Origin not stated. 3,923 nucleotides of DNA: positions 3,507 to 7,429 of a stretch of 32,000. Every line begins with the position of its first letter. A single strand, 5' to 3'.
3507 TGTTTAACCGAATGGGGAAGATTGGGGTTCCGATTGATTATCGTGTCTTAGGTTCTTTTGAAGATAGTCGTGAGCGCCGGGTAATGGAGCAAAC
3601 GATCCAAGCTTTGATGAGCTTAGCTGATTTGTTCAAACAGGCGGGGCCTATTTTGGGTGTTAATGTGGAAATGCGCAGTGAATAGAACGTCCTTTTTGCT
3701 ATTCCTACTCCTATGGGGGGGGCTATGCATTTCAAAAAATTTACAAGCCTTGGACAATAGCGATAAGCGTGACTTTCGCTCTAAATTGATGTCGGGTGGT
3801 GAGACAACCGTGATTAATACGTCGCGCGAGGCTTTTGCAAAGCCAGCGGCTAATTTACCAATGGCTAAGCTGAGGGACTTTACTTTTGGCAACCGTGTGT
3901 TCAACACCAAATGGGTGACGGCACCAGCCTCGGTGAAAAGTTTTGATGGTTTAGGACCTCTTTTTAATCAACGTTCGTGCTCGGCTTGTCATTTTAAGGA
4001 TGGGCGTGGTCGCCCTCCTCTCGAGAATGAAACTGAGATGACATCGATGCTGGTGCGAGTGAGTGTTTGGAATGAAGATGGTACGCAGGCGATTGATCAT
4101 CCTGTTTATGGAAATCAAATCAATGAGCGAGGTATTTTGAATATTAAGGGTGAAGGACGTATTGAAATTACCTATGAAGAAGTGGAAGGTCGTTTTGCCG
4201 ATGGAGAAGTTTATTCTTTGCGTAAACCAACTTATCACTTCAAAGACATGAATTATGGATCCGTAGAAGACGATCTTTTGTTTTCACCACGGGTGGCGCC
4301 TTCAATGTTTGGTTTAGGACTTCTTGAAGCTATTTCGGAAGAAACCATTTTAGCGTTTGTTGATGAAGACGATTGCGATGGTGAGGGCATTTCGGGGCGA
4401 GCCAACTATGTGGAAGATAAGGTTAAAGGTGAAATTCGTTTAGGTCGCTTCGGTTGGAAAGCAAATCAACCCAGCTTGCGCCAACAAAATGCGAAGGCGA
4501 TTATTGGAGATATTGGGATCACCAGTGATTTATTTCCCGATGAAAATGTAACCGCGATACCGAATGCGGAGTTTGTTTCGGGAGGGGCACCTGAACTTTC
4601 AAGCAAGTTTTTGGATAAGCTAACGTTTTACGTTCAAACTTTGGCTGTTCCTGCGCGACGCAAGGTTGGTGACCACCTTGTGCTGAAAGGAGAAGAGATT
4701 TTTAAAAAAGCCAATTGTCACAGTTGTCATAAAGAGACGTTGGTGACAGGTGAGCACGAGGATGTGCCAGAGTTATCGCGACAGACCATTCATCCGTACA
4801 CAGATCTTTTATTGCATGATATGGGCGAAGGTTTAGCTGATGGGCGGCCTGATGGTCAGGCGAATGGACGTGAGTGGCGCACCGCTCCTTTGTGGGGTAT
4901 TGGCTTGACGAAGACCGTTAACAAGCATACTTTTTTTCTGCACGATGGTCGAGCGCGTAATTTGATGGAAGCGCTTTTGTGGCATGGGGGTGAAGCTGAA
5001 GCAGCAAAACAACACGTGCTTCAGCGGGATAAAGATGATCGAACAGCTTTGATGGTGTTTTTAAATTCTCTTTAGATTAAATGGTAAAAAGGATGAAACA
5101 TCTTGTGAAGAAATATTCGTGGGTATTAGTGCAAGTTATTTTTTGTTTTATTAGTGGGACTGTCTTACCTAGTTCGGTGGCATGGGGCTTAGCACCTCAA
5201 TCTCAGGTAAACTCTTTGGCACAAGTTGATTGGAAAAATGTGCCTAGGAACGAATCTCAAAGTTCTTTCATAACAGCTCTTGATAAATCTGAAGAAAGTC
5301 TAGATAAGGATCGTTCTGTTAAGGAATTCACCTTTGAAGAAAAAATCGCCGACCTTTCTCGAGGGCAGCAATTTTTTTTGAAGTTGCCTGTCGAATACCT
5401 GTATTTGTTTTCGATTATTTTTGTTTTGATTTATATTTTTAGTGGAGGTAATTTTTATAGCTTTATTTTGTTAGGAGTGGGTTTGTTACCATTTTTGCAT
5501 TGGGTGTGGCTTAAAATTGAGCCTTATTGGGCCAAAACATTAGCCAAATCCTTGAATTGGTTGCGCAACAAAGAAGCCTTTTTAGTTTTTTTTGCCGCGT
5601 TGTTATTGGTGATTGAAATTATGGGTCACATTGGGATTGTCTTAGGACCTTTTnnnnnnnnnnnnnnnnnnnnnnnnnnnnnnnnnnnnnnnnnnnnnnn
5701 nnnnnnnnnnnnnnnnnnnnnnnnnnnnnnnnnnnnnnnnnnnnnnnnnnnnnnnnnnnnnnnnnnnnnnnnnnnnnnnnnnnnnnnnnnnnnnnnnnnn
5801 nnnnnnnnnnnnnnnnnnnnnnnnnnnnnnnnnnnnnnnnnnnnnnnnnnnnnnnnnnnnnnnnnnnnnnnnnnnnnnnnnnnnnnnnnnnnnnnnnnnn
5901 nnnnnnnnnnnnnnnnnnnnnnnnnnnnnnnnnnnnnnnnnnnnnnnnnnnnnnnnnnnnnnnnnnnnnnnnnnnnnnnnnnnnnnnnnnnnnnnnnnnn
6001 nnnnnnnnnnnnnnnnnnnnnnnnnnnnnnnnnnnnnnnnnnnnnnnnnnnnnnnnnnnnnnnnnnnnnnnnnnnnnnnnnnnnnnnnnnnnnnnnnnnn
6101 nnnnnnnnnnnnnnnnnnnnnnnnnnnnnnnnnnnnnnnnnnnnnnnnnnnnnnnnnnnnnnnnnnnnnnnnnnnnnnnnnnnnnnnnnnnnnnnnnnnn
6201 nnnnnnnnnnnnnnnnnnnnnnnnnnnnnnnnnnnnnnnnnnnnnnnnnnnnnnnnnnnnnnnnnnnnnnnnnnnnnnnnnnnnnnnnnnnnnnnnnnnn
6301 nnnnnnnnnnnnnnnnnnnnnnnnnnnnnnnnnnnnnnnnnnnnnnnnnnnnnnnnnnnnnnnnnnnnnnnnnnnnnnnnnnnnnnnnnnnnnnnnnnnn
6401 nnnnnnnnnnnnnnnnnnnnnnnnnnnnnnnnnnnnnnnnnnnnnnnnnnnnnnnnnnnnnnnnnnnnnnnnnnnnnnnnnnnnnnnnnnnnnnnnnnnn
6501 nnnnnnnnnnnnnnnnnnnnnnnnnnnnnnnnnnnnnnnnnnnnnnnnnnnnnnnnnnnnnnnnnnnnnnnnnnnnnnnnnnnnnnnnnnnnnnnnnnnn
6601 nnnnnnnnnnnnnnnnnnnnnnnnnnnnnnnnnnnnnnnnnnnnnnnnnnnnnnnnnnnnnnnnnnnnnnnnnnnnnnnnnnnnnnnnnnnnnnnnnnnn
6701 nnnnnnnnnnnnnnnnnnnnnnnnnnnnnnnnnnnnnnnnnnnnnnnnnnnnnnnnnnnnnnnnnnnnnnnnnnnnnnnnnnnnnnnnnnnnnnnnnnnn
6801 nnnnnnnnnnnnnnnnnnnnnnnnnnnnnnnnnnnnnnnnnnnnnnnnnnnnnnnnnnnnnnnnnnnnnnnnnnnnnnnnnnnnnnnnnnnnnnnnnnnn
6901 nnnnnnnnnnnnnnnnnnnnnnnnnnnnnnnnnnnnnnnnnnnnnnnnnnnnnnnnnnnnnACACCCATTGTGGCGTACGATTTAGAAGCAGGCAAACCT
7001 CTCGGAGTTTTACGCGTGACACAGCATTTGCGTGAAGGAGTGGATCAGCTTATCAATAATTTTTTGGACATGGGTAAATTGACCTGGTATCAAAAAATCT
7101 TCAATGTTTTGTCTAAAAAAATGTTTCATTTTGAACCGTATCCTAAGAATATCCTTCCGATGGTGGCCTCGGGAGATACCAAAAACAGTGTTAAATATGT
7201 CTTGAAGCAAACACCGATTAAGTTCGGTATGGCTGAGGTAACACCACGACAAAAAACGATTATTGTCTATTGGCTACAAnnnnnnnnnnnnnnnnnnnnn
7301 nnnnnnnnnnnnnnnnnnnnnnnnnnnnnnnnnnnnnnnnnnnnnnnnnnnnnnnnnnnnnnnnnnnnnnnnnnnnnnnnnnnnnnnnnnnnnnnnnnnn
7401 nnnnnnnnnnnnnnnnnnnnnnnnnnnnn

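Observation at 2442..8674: Periplasmic imelysin + di-haem DUF1111 operon ends in a P1B-ATPase-like fusion rather than a permease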

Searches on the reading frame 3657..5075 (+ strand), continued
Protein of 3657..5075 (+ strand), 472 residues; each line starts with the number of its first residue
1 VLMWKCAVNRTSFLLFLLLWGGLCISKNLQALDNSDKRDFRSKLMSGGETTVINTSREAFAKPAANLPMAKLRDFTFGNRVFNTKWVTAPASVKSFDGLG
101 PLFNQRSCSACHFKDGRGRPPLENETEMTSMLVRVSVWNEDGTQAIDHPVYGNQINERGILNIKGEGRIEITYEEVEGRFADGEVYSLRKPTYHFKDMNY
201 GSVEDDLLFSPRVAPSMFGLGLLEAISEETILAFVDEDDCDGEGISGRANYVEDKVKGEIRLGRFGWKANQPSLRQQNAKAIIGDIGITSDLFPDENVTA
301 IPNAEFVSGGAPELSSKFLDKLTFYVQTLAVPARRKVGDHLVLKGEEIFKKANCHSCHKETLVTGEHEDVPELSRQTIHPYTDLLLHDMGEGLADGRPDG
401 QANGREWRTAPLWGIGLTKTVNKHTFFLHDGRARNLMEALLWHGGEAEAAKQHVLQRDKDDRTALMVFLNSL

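Call 49: find_encoding_contigs(protein=P0231, flank=8000, max_places=2)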
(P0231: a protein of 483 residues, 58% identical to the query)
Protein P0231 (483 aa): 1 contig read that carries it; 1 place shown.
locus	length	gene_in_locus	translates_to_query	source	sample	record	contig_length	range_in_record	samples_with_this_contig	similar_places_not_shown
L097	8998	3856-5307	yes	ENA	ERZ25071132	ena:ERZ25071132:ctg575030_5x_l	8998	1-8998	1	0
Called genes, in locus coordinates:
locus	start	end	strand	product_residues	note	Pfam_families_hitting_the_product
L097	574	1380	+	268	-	-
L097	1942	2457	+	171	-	-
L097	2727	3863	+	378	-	PF09375:Peptidase_M75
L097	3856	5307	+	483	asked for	PF06537:DHOR, PF00034:Cytochrom_C (faint), PF13442:Cytochrome_CBB3 (faint)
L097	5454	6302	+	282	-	-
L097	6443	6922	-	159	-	PF00210:Ferritin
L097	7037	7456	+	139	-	PF00355:Rieske, PF13806:Rieske_2, PF22543:Rieske_4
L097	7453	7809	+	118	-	PF03992:ABM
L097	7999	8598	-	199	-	PF05685:Uma2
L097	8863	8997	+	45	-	?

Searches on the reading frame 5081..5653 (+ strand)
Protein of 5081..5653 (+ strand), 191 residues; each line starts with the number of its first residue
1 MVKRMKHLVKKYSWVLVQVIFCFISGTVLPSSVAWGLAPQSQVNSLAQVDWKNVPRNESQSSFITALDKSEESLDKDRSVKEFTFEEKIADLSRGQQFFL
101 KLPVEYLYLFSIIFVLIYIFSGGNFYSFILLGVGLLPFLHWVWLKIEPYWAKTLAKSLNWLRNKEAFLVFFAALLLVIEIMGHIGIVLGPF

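Call 65: search_protein_families(library=pfam, proteins=[window:5081-5653:+], max_evalue=10)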
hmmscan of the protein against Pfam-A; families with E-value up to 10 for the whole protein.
seq(191 aa): 1 family
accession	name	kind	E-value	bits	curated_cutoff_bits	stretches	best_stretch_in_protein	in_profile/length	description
PF06916.18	FAM210A-B_dom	-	0.04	14.8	26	1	3-23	1-21/88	FAM210A/B-like domain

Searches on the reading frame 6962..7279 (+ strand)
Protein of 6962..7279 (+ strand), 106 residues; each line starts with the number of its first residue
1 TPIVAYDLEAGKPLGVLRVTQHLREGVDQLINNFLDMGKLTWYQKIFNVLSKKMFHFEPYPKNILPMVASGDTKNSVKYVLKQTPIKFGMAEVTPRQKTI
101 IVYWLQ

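Call 80: find_related_loci(query=A6, collection=metagenome_contigs, flank=10000)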
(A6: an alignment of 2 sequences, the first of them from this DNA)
Query A6 (106 aa) in metagenome_contigs; peptide patterns used: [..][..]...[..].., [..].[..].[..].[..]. (x = any residue, [..] = any of these).
512 stretches matched a pattern, but none encodes a relative of the query by tblastn (E <= 1e-3).
